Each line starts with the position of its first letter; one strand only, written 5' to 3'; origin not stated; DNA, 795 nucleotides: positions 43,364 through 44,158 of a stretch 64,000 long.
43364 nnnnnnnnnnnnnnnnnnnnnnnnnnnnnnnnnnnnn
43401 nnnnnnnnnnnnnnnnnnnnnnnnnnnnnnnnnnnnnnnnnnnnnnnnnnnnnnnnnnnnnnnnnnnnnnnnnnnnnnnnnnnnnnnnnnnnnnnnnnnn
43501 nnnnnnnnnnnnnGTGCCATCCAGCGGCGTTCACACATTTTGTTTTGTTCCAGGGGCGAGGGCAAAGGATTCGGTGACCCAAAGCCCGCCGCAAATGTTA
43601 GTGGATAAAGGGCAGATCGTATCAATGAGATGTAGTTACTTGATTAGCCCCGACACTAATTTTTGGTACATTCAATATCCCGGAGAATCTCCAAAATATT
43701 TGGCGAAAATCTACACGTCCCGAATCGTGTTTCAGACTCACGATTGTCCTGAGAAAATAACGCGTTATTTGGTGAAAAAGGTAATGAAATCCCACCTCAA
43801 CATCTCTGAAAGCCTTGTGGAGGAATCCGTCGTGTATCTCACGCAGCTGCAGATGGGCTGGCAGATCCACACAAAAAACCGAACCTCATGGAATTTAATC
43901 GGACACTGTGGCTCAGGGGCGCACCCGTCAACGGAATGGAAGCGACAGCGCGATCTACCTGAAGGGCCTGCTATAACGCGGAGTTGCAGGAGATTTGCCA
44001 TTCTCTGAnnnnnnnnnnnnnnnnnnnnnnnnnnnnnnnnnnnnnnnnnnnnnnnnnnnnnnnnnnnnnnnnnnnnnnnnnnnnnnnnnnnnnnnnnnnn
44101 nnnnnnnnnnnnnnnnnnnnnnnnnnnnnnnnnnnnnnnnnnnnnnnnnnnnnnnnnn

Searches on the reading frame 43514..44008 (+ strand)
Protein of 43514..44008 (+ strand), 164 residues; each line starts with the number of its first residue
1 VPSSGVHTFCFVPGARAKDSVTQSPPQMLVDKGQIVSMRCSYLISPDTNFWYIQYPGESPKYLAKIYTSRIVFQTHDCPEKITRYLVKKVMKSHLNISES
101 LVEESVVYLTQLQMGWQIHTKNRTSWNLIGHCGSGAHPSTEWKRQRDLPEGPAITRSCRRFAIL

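Call 12: search_protein_families(library=pfam, proteins=[window:43514-44008:+], max_evalue=0.01)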
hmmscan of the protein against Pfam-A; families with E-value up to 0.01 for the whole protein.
window:43514-44008:+ (164 aa): 1 family
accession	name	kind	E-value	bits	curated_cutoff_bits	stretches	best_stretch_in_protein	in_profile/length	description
PF07686.23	V-set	-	0.002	18.7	26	1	23-108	1-88/109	Immunoglobulin V-set domain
